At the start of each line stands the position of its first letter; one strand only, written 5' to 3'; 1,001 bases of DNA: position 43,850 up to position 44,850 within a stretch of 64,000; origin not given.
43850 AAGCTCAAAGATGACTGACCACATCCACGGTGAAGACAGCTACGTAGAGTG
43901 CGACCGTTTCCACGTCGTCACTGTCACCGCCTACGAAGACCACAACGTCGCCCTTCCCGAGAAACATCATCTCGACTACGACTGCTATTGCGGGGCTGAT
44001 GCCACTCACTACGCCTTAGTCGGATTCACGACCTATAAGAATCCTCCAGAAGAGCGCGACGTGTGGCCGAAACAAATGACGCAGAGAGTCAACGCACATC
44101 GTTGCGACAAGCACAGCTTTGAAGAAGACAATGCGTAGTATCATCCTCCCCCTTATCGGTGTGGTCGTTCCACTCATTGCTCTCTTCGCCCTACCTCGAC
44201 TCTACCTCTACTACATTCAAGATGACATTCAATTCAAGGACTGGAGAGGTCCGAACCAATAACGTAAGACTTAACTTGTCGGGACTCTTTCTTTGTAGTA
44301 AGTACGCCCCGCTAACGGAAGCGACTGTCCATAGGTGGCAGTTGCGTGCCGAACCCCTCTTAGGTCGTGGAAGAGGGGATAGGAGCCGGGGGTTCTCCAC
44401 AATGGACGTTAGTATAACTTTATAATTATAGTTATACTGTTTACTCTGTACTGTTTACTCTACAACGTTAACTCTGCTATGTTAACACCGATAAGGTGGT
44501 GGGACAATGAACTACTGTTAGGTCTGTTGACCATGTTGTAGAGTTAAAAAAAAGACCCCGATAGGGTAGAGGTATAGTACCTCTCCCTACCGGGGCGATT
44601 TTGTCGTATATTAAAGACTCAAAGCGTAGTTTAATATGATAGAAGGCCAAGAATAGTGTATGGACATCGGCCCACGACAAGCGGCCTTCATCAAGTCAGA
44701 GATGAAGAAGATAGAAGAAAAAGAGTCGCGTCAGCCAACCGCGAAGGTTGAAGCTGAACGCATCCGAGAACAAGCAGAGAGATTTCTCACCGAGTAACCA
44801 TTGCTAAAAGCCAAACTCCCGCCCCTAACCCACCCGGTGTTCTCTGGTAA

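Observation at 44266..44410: Paralogous structured small RNA (copy 2) with its own promoter box; stems covary with copy 1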

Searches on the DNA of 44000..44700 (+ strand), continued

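Call 88: search_with_rna_model(model_id=R1, sources=[window, L125, L135, L137, L139, L144, L146, L148, L152, L153, L162, L170], max_evalue=0.001, make_alignment=true)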
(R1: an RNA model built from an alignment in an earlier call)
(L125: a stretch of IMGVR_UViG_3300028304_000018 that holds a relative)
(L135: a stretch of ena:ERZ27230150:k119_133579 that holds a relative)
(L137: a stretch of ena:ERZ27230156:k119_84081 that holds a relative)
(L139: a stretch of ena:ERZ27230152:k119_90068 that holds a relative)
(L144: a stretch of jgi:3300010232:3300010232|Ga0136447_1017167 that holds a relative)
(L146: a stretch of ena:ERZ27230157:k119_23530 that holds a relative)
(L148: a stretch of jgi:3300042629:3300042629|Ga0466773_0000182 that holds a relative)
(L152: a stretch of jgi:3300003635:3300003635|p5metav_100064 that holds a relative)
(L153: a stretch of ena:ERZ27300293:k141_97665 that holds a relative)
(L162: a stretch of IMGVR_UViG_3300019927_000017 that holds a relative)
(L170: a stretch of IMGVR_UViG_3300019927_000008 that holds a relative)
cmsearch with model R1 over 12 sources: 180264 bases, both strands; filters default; matches with E-value up to 0.001: 13.
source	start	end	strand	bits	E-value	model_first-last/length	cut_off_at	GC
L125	190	305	+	150.8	3.5e-33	1-116/116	no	0.56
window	44298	44410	+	144.9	8.5e-32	1-116/116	no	0.59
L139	11231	11347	+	131.6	1.2e-28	1-116/116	no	0.55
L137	11515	11630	+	131.3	1.4e-28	1-116/116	no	0.58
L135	11231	11346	+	127.4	1.2e-27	1-116/116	no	0.55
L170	8119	8236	-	70.9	2.8e-14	1-116/116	no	0.57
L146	4695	4808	+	68.9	8.1e-14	1-116/116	no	0.66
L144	2715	2828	+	68.8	8.8e-14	1-116/116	no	0.63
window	22960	23073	-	67.3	2e-13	1-116/116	no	0.63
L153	3643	3751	+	62.3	2.9e-12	1-116/116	no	0.64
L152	3646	3754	+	46.7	1.4e-08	1-116/116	no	0.61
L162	1833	1940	+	44.3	5.4e-08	1-116/116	no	0.62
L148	5618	5730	+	31.6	5.3e-05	1-116/116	no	0.55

Alignment A5: 13 matches aligned to the model, 126 columns, each read 5' to 3' on its own strand. Consensus structure (alignment columns), stored with it:
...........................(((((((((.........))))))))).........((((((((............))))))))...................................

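Call 90: build_rna_model(alignment_id=A5, structure=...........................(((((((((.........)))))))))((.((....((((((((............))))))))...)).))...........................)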
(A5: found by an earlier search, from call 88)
Model R2 built from alignment A5 (13 sequences, 126 columns); structure: as given.
model positions 115; base pairs 21; branch points 1; effective number of sequences 1.63; information 0.59 bits per position. Calibrated on 0.2 Mb of random sequence (short: E-values are rough).
structure used (alignment columns):
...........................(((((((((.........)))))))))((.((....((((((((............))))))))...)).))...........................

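Call 95: search_with_rna_model(model_id=R2, sources=[window, L122, L123, L124, L141, L143, L149, L150, L151, L155, L156, L158, L162, L170, L176, L177, L178, L179, L137, L139, L148, L152, L153], max_evalue=1)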
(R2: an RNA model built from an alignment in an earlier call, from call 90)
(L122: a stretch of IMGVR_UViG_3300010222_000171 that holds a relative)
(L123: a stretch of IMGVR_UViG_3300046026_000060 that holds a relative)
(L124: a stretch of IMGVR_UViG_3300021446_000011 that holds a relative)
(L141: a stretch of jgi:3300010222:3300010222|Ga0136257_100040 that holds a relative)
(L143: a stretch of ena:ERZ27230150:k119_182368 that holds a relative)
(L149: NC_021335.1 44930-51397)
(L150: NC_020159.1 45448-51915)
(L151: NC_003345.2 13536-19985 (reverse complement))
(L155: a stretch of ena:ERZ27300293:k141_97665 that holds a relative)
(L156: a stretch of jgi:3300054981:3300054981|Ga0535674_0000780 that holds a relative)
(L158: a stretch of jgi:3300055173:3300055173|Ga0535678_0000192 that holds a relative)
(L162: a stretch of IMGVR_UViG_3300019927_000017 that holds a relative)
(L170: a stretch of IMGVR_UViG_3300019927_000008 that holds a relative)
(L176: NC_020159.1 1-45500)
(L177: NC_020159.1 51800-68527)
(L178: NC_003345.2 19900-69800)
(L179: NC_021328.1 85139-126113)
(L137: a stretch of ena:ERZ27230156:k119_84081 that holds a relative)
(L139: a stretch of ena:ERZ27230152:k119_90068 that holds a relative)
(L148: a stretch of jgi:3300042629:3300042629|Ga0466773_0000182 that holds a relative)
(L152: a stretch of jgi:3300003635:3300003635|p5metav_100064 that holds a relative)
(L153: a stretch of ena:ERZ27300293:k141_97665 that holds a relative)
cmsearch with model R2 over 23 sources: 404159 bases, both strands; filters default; matches with E-value up to 1: 9.
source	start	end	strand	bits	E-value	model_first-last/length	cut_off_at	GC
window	22960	23073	-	118.6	2.5e-23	1-115/115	no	0.63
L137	11515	11630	+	116.7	6.6e-23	1-115/115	no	0.58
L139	11231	11347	+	114.1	2.5e-22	1-115/115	no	0.55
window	44298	44410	+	112.3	6e-22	1-115/115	no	0.59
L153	3643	3751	+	110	1.9e-21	1-115/115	no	0.64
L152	3646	3754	+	104.7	2.8e-20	1-115/115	no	0.61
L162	1833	1940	+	104.7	2.9e-20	1-115/115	no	0.62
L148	5618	5730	+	90.5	3.7e-17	1-115/115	no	0.55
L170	8119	8236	-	87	2.1e-16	1-115/115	no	0.57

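Call 108: search_with_rna_model(model_id=R2, sources=[L180, L181, L182, L159, L160, L161, L163, L164, L165, L166, L167, L168, L169, L171, L172, L173, L174, L175], max_evalue=1)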
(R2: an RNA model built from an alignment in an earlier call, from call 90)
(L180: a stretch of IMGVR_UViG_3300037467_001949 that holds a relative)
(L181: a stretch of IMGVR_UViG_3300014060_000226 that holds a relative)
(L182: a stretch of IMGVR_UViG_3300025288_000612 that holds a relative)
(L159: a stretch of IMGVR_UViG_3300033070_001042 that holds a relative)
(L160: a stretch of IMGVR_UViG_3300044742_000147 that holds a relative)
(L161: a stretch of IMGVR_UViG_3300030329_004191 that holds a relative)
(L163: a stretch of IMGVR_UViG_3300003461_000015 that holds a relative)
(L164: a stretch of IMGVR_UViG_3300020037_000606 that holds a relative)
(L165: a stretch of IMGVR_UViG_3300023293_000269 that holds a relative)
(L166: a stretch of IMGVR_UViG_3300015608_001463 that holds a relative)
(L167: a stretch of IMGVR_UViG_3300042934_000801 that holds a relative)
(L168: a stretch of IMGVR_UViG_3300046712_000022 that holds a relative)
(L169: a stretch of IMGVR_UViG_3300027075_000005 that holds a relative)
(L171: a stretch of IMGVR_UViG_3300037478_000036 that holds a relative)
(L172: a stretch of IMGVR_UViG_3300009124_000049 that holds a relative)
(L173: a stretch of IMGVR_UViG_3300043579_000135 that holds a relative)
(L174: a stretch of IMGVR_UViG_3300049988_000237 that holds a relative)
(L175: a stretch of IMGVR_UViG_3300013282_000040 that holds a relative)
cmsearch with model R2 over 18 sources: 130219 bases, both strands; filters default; matches with E-value up to 1: 1.
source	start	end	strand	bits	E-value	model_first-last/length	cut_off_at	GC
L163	5825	5873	+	13.3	0.94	1-115/115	no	0.51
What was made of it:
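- Tried and rejected: It carries no information (call 108).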

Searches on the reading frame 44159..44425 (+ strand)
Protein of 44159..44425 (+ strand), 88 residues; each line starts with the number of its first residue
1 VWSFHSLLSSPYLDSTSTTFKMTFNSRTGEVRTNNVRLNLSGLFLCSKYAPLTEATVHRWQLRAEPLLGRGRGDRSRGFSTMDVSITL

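Call 11: search_protein_families(library=phrogs, proteins=[window:44159-44425:+])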
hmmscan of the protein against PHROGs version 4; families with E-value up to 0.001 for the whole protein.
window:44159-44425:+ (88 aa): 0 families
